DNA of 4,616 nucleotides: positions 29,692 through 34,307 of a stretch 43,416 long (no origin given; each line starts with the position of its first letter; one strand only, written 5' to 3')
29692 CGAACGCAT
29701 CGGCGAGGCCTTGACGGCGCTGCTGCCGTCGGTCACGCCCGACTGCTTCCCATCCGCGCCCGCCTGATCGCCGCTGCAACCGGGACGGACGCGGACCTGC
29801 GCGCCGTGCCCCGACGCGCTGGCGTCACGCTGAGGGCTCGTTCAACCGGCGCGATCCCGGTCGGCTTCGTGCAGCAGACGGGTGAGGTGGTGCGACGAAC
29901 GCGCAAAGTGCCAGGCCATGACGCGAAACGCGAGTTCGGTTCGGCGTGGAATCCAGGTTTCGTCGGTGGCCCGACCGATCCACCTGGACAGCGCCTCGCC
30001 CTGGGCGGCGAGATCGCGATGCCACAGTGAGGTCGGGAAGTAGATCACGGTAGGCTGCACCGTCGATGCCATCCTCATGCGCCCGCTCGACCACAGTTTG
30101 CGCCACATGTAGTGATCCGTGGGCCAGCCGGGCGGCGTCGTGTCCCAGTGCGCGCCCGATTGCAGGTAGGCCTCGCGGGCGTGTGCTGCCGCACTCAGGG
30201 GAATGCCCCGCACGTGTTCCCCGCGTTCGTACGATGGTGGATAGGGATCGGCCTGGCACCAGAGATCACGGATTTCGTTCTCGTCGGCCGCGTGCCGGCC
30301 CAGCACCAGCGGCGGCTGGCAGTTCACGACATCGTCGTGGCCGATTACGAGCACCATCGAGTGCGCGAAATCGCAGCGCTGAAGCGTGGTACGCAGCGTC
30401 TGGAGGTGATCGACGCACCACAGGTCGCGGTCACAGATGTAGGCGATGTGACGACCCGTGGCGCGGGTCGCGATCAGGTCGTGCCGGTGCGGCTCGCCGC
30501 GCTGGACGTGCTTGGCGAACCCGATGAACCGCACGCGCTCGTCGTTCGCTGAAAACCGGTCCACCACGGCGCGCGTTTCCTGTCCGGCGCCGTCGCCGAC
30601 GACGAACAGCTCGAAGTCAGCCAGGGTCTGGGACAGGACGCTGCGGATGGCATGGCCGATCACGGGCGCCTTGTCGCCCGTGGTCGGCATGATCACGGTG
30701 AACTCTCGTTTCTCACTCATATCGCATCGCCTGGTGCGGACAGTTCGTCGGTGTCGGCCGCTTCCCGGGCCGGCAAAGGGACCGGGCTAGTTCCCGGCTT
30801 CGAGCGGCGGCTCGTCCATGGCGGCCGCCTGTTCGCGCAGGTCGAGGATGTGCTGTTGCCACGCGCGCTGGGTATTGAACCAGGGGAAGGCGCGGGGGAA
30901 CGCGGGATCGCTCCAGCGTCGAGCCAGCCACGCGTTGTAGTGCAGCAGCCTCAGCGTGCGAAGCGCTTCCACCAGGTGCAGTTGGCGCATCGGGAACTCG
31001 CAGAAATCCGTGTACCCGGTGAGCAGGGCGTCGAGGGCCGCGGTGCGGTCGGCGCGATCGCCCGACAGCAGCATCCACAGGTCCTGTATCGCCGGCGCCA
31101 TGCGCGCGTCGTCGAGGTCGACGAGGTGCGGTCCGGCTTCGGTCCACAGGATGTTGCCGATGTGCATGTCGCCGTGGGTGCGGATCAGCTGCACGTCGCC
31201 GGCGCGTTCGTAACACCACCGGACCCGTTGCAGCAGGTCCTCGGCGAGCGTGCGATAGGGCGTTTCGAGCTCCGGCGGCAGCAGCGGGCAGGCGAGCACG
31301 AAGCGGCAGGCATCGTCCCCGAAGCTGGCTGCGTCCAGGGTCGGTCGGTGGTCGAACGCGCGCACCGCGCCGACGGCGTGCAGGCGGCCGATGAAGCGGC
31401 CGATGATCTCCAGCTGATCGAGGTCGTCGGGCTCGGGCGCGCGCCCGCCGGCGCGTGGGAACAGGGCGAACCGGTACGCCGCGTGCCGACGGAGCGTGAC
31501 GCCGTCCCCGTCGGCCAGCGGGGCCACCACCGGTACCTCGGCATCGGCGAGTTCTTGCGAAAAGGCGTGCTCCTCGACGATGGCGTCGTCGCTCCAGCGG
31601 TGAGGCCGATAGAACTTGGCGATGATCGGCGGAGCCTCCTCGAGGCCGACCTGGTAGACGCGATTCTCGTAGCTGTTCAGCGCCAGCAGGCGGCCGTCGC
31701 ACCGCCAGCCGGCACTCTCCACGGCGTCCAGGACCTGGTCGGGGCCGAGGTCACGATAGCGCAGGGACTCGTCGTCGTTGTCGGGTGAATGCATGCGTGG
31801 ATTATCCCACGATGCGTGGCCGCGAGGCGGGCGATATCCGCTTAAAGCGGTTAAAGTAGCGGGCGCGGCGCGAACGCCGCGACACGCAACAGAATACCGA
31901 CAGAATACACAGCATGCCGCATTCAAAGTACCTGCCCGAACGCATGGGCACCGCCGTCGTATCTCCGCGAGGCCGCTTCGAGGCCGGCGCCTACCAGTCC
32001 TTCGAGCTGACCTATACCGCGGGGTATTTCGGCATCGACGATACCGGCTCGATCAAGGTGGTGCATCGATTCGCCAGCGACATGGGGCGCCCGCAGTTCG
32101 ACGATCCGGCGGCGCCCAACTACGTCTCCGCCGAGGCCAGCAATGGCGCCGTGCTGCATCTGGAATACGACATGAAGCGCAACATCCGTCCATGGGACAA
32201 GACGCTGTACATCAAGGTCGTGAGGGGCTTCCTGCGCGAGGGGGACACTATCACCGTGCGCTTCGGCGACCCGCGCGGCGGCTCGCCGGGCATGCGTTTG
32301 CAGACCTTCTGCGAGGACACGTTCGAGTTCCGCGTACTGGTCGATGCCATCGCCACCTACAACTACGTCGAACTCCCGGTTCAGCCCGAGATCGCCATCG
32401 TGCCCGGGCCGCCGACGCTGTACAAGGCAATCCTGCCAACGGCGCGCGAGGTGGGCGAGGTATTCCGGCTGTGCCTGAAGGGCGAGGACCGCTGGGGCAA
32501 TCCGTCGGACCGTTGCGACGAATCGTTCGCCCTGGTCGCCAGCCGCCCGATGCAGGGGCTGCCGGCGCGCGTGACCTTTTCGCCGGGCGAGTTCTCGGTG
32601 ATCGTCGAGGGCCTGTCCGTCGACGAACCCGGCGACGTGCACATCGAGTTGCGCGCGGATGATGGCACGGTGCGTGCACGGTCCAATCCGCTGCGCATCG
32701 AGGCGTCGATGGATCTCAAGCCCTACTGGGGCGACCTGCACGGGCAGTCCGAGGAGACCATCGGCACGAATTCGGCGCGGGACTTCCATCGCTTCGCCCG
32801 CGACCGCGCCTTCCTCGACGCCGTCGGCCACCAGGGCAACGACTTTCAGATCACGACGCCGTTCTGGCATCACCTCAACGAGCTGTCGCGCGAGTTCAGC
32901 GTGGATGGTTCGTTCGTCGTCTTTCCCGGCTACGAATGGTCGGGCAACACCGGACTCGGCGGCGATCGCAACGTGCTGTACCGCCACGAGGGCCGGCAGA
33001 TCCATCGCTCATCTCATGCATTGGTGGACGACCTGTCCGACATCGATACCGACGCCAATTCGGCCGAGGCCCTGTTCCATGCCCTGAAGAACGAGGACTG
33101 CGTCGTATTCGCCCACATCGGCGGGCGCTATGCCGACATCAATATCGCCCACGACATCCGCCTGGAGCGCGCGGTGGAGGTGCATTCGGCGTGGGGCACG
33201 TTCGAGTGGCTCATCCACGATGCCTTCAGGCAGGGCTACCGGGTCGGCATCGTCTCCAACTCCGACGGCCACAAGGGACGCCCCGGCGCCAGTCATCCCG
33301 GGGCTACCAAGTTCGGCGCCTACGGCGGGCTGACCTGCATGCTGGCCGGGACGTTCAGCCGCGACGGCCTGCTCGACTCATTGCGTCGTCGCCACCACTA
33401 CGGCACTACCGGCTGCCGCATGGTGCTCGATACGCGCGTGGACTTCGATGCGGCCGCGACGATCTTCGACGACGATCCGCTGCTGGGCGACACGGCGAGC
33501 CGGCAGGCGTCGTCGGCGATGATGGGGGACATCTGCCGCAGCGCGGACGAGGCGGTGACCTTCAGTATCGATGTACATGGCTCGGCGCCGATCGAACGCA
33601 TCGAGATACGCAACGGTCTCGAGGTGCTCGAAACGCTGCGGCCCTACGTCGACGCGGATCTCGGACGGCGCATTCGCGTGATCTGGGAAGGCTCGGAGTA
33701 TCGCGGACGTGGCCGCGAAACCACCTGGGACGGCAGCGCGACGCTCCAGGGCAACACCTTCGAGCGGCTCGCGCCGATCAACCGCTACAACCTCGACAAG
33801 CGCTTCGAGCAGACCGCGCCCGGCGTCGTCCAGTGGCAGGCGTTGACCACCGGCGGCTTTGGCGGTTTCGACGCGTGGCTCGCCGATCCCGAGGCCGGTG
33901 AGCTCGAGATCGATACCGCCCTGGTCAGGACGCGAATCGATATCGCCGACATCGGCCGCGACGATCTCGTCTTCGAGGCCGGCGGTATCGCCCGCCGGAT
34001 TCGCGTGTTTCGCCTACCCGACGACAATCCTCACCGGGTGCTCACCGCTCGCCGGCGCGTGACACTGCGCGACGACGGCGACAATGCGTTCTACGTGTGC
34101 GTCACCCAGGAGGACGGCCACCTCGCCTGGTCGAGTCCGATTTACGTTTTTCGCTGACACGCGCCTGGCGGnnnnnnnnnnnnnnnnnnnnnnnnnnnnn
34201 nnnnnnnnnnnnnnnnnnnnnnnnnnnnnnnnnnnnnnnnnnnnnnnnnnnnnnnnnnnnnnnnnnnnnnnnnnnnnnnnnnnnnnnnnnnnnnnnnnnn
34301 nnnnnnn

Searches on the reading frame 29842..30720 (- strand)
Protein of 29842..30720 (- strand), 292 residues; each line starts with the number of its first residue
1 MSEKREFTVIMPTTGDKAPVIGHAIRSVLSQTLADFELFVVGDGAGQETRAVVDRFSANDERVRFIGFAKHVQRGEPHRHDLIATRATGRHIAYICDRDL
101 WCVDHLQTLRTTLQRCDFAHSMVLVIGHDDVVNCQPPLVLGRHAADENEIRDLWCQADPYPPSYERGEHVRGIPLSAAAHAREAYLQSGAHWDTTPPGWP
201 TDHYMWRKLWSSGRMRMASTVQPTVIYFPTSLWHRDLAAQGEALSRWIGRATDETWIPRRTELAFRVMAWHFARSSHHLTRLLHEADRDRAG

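Call 27: search_protein_families(library=pfam, proteins=[window:29842-30720:-], max_evalue=0.0001)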
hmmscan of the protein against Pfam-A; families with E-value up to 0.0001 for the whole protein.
window:29842-30720:- (292 aa): 1 family
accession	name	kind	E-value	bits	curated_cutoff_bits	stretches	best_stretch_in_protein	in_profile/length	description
PF00535.33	Glycos_transf_2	-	1.1e-08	35.6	23.3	1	8-107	1-97/168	Glycosyl transferase family 2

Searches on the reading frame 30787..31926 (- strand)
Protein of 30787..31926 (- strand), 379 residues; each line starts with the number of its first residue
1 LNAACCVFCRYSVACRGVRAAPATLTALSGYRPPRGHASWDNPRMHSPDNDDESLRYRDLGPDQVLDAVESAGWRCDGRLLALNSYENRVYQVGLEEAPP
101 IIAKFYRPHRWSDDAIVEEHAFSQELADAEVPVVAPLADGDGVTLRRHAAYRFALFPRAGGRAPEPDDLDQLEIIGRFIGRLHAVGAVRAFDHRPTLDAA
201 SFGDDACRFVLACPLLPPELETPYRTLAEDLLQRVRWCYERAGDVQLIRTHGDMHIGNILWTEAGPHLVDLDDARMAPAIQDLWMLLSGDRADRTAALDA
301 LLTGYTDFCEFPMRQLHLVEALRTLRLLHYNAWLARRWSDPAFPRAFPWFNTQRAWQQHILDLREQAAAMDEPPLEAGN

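Call 27: search_protein_families(library=pfam, proteins=[window:30787-31926:-], max_evalue=0.0001)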
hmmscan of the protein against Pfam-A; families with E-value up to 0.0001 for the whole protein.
window:30787-31926:- (379 aa): 1 family
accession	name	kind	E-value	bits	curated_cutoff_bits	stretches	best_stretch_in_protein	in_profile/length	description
PF01636.29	APH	-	3.4e-31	109.3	23.2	1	84-308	6-231/239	Phosphotransferase enzyme family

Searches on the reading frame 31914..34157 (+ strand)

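Call 65: search_protein_families(library=pfam, proteins=[window:31914-34157:+], max_evalue=0.001)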
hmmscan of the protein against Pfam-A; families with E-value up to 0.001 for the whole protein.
window:31914-34157:+ (747 aa): 1 family
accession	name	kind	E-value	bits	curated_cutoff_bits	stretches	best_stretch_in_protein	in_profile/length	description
PF12228.14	DUF3604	-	3.5e-09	36.1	20.4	1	469-554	376-459/591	Protein of unknown function (DUF3604)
